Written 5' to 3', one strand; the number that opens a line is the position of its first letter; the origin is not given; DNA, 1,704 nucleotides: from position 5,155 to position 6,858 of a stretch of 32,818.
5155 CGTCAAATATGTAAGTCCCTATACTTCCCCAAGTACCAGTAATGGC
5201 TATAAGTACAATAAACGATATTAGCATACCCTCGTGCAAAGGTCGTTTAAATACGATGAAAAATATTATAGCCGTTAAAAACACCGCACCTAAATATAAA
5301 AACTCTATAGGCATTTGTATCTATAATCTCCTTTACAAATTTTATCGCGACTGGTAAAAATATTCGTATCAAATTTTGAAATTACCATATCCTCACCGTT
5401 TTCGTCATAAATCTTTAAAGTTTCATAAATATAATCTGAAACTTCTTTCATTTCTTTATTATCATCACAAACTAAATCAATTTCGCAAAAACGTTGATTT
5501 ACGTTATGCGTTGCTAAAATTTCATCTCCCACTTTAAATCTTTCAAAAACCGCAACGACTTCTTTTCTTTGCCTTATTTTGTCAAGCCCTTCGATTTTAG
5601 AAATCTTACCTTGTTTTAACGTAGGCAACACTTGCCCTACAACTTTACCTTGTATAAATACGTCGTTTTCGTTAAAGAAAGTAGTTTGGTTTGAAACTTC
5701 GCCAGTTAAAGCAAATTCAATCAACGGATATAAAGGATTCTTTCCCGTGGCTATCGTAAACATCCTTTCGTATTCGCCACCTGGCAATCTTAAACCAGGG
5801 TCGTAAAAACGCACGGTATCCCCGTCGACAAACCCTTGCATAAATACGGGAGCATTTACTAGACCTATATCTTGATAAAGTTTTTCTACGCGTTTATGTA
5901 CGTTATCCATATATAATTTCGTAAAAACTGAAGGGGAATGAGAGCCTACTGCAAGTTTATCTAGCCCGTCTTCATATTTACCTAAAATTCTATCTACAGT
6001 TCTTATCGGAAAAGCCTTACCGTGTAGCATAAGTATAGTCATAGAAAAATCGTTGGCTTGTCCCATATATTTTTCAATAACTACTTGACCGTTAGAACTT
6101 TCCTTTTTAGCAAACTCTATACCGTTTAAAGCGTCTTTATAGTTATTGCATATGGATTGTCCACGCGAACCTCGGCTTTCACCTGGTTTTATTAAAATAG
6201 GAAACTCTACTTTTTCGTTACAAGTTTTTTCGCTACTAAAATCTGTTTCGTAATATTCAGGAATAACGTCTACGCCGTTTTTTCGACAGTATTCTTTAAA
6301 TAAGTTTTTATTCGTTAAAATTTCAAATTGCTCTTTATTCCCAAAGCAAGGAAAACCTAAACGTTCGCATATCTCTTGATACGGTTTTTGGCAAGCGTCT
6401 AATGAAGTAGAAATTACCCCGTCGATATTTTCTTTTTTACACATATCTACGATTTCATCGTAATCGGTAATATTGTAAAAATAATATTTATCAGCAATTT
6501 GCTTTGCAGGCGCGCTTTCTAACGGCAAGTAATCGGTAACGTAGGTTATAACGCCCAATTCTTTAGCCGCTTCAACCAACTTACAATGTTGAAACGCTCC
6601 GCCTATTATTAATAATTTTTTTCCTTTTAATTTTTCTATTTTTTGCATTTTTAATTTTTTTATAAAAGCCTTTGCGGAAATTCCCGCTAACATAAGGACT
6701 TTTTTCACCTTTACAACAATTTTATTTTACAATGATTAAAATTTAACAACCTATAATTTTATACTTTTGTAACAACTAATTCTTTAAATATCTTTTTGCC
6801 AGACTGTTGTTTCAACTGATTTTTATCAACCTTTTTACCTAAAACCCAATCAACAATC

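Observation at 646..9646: Candidate undescribed amino-sugar acylation cassette: rfbA/rfbB + DegT aminotransferase + two ATP-grasp ligases + TRAP-type permease + Wzx-GNAT fusion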

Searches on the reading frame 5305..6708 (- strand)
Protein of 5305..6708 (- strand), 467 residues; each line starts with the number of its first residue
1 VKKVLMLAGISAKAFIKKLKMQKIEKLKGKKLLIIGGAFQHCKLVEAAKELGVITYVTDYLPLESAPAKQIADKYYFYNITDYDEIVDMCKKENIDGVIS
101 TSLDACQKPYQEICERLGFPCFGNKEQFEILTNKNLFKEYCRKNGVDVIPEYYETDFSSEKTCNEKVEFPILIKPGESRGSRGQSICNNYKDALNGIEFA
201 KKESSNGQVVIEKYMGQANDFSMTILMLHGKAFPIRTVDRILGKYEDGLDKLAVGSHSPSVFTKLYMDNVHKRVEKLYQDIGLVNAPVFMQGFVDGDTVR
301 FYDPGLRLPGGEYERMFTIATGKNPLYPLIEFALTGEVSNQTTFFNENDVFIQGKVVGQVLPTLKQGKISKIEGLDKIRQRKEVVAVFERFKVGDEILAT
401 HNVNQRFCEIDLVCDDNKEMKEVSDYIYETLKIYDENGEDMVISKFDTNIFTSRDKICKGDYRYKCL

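Call 4: search_protein_families(library=pfam, proteins=[window:5305-6708:-], max_evalue=0.01)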
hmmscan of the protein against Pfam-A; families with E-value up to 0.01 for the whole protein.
window:5305-6708:- (467 aa): 5 families
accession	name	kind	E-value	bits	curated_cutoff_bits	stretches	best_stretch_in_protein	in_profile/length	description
PF21360.3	PylC-like_N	-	5.7e-09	36.4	27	1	32-101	1-73/96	PylC-like, N-terminal domain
PF02786.22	CPSase_L_D2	-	7.1e-07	29.4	19.8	1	134-225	2-99/211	Carbamoyl-phosphate synthase L chain, ATP binding domain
PF06050.19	HGD-D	-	6.6e-06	26.4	28.4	1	13-107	175-296/342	2-hydroxyglutaryl-CoA dehydratase, D-component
PF18603.7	LAL_C2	-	1.4e-05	25.7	29.4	1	365-433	7-75/78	L-amino acid ligase C-terminal domain 2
PF07478.18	Dala_Dala_lig_C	-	4.2e-05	23.6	24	1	159-241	27-104/204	D-ala D-ala ligase C-terminus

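Call 6: search_protein_families(library=ncbifam, proteins=[window:5305-6708:-], max_evalue=0.001)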
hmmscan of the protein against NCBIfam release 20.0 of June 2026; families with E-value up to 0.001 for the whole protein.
window:5305-6708:- (467 aa): 26 families (the best 25 are shown)
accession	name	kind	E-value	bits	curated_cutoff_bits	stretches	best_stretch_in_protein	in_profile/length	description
NF006766.0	PRK09288.1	equivalog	1.8e-12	46.7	339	1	28-301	11-278/396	formate-dependent phosphoribosylglycinamide formyltransferase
TIGR01369.1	CPSaseII_lrg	equivalog_domain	5.1e-11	40.9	1027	1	45-232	581-768/1052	carbamoyl-phosphate synthase (glutamine-hydrolyzing) large subunit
TIGR01142.1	purT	equivalog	7.4e-11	41.5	502.15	1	32-230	2-198/380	phosphoribosylglycinamide formyltransferase 2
NF002563.0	PRK02186.1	subfamily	1.4e-09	36.8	625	1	81-330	56-299/890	argininosuccinate lyase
NF009402.0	PRK12767.1-1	equivalog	1e-08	34.4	218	1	83-240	62-220/329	carbamoyl phosphate synthase-like protein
TIGR01161.1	purK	equivalog_domain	1.5e-08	34.3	318.4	1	33-222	3-185/362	5-(carboxyamino)imidazole ribonucleotide synthase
NF003671.0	PRK05294.1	equivalog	1.6e-08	32.7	599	1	42-220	575-753/1058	carbamoyl-phosphate synthase large subunit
NF009406.0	PRK12767.1-5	equivalog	3.8e-08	32.8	271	1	64-232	37-207/327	carbamoyl phosphate synthase-like protein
NF005543.0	PRK07206.1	subfamily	6.5e-08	31.6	302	1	75-422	49-399/416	hypothetical protein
TIGR03909.1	pyrrolys_PylC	equivalog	2.1e-07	30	248.3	1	33-222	3-173/374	3-methylornithine--L-lysine ligase PylC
NF006406.0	PRK08654.1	equivalog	3.5e-07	29.1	739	1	81-226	61-214/499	acetyl-CoA carboxylase biotin carboxylase subunit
NF006367.0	PRK08591.1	subfamily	4.9e-07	28.8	597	1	107-226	88-214/451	acetyl-CoA carboxylase biotin carboxylase subunit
TIGR00877.1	purD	equivalog_domain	5.3e-07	28.8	288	1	78-236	48-211/425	phosphoribosylamine--glycine ligase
NF009554.0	PRK12999.1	equivalog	9e-07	27.1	965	1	82-219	66-211/1147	pyruvate carboxylase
TIGR00514.1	accC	equivalog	1.1e-06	27.7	626.5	1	110-226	91-214/449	acetyl-CoA carboxylase biotin carboxylase subunit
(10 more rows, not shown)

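Call 13: search_solved_structures(query=window:5305-6708:-, max_evalue=0.01)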
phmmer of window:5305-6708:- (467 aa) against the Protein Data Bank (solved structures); distinct sequences matched with E-value up to 0.01: 19.
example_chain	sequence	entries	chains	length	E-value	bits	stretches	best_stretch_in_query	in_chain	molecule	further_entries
4dim_A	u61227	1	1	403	7.1e-13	51.4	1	29-216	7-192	Phosphoribosylglycinamide synthetase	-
7kbl_A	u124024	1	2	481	3.6e-10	42.5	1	30-222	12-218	2-oxoglutarate carboxylase small subunit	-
7kct_A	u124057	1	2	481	3.8e-10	42.4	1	30-222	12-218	2-oxoglutarate carboxylase small subunit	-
2yw2_A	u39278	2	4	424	3.6e-09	39.2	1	77-431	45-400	Phosphoribosylamine--glycine ligase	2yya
7kc7_A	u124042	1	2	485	9.6e-09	37.8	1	30-222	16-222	2-oxoglutarate carboxylase small subunit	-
1ulz_A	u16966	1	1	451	1.2e-08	37.5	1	39-237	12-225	pyruvate carboxylase n-terminal domain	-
9tps_G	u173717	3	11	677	6.1e-07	31.8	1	31-205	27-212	Biotin carboxylase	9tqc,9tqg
3lp8_A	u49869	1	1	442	2.4e-06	29.9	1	79-264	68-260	Phosphoribosylamine-glycine ligase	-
8f3d_H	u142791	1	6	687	2.9e-05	26.3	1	85-232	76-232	3-methylcrotonyl-CoA carboxylase alpha-subunit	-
8f41_I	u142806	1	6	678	3e-05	26.3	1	85-232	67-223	3-methylcrotonyl-CoA carboxylase, alpha-subunit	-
3vot_A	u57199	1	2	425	3.1e-05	26.2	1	115-399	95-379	L-amino acid ligase, BL00235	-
8hz5_A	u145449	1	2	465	0.00043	22.4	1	109-237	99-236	Biotin carboxylase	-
2r84_A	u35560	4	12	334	0.00087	21.4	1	94-194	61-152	PurP protein PF1517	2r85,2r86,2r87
2czg_A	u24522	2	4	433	0.00087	21.4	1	29-292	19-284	phosphoribosylglycinamide formyl transferase | 433aa long hypothetical phosphoribosylglycinamide formyl transferase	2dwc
9eb7_A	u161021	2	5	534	0.0014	20.8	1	110-222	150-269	Biotin carboxylase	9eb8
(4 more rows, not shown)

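Call 33: find_homologous_proteins(query=window:5305-6708:-, max_evalue=0.00001)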
Query window:5305-6708:- (467 aa): 1178 proteins with E <= 0.00001 among 8000 candidates; the best 120 are listed.
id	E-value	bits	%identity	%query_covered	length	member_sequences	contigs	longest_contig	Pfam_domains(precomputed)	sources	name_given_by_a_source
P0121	2.9e-270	915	90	94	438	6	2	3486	PF02786.23,PF21360.4,PF07478.19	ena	-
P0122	7.4e-251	851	85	92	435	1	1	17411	PF02786.23,PF21360.4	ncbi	-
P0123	6.2e-250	848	85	93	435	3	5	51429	PF02786.23,PF21360.4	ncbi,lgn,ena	-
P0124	7.0e-247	838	84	93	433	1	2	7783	PF06050.20,PF02786.23,PF21360.4,PF07478.19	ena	-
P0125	7.1e-229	778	78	92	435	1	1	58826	PF06050.20,PF02786.23,PF21360.4,PF18603.8,PF07478.19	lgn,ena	-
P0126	2.4e-227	773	76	93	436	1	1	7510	PF02786.23,PF21360.4,PF18603.8,PF07478.19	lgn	-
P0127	4.2e-223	759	75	93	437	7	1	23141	PF06050.20,PF02786.23,PF21360.4,PF18603.8,PF07478.19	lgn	-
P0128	7.7e-223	758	75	92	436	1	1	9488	PF02786.23,PF21360.4,PF07478.19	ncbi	-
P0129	8.9e-223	758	76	93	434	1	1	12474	PF02786.23,PF21360.4,PF18603.8,PF07478.19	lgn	-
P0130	1.1e-222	758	77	93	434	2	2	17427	PF02786.23,PF21360.4,PF18603.8,PF07478.19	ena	-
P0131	1.1e-222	758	75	93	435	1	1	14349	PF02786.23,PF21360.4,PF18603.8,PF07478.19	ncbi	-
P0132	1.3e-222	758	76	92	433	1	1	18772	PF02786.23,PF21360.4,PF18603.8,PF07478.19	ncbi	-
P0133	5.0e-222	756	75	92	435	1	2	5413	PF02786.23,PF21360.4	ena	-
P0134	1.2e-221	755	74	93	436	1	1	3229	PF02786.23,PF21360.4,PF18603.8,PF07478.19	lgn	-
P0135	5.9e-221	752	75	92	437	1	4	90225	PF06050.20,PF02786.23,PF21360.4,PF07478.19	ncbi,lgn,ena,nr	ncbi:MAG: hypothetical protein J6B29_02535 [Clostridia bacterium]|nr:hypothetical protein [Clostridi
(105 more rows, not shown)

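Call 47: predict_structure(alignment_id=A2)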
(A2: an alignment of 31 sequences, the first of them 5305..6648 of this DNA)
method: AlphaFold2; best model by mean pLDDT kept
length: 447 residues; sequences in the alignment: 31
mean_pLDDT: 88.9   pTM: 0.87
mean pLDDT of the five models: 88.9, 88.7, 88.0, 87.4, 86.4
residues with pLDDT >= 90: 298; 70-90: 116; 50-70: 21; < 50: 12
segments of 3 or more residues with pLDDT < 50: 438-447
pLDDT, mean of each block of 10 residues (from residue 1): 73 87 93 95 89 94 96 97 78 96 91 87 93 95 95 81 86 95 89 85 93 92 79 87 92 96 93 88 83 91 94 92 79 93 94 97 94 92 86 96 96 96 88 64 37
secondary structure, 60 per line:
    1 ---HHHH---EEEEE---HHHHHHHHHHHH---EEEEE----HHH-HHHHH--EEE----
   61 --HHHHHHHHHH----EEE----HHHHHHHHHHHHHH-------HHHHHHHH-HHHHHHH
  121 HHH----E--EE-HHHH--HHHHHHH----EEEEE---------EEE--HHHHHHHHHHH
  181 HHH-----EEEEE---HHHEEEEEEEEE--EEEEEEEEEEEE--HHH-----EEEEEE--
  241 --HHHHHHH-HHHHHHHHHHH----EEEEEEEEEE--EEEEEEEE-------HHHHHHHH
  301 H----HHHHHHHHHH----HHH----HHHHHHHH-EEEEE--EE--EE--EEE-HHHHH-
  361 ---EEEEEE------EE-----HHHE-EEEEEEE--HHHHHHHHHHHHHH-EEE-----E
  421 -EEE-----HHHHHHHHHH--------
elements in order: H4-7 E11-15 H19-30 E34-38 H47-51 E54-56 H63-72 E77-79 H84-97 H105-112 H114-123 H134-137 H140-146 E151-155 E165-167 H170-183 E189-193 E200-208 E211-222 E233-238 H243-249 H251-261 E266-275 E278-285 H293-301 H306-315 H327-334 E336-340 E351-353 H355-359 E364-369 E388-394 H397-410 E412-414 E422-424 H430-439

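Call 49: fold_search(model_id=the predicted structure, library=pdb)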
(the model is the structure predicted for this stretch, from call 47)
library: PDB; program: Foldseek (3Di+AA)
matches with E <= 10: 1950; with E <= 0.001: 447
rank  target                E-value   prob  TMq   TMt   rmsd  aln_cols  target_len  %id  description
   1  4dim                  7.8e-28  1.00  0.72  0.81   4.1       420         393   18  Crystal structure of phosphoribosylglycinamide synthetase from Anaerococcus prevotii (released 2012-02-29)
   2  3vot_B                9.5e-24  1.00  0.72  0.81   3.9       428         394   18  Crystal structure of L-amino acid ligase from Bacillus licheniformis (released 2012-11-07)
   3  3vot_A                5.6e-23  1.00  0.70  0.76   4.4       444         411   20  Crystal structure of L-amino acid ligase from Bacillus licheniformis (released 2012-11-07)
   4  4wd3_A                1.1e-22  1.00  0.57  0.64   6.5       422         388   15  Crystal structure of an L-amino acid ligase RizA (released 2015-09-09)
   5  7kct_A                4.4e-22  1.00  0.70  0.69   5.2       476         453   18  Crystal Structure of the Hydrogenobacter thermophilus 2-Oxoglutarate Carboxylase (OGC) Biotin Carboxylase (BC) Domain  (released 2021-01-27)
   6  7kbl_B                4.7e-22  1.00  0.61  0.60   8.2       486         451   17  Biotin Carboxylase domain of Thermophilic 2-Oxoglutarate Carboxylase bound to Bicarbonate (released 2021-01-27)
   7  1ulz                  1.6e-21  1.00  0.63  0.62   8.1       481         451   16  Crystal structure of the biotin carboxylase subunit of pyruvate carboxylase (released 2004-03-09)
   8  7kc7_A                1.7e-21  1.00  0.69  0.69   5.3       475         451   18  Biotin Carboxylase domain of Thermophilic 2-Oxoglutarate Carboxylase bound to ADP without Magnesium with disordered ph (released 2021-01-27)
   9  2yw2_A                2.2e-21  1.00  0.67  0.71   5.0       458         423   20  Crystal structure of GAR synthetase from Aquifex aeolicus in complex with ATP (released 2007-10-23)
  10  2ys6                  2.9e-21  1.00  0.67  0.71   5.0       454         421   16  Crystal structure of GAR synthetase from Geobacillus kaustophilus (released 2007-10-09)
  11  3ouu_A                3.3e-21  1.00  0.66  0.66   6.0       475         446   16  Crystal Structure of Biotin Carboxylase-beta-gamma-ATP Complex from Campylobacter jejuni (released 2010-10-20)
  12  7ybu_A                5.6e-21  1.00  0.61  0.43   8.1       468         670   13  Human propionyl-coenzyme A carboxylase (released 2023-07-05)
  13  3wo1                  9.0e-21  1.00  0.65  0.63   5.6       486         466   14  Crystal structure of Trp332Ala mutant YwfE, an L-amino acid ligase, with bound ADP-Mg-Ala (released 2014-05-14)
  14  7zz3_C                1.1e-20  1.00  0.72  0.33   4.8       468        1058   16  Cryo-EM structure of "BC react" conformation of Lactococcus lactis pyruvate carboxylase with acetyl-CoA (released 2022-10-12)
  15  3vmm                  1.3e-20  1.00  0.66  0.63   5.8       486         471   14  Crystal structure of BacD, an L-amino acid dipeptide ligase from Bacillus subtilis (released 2012-04-11)
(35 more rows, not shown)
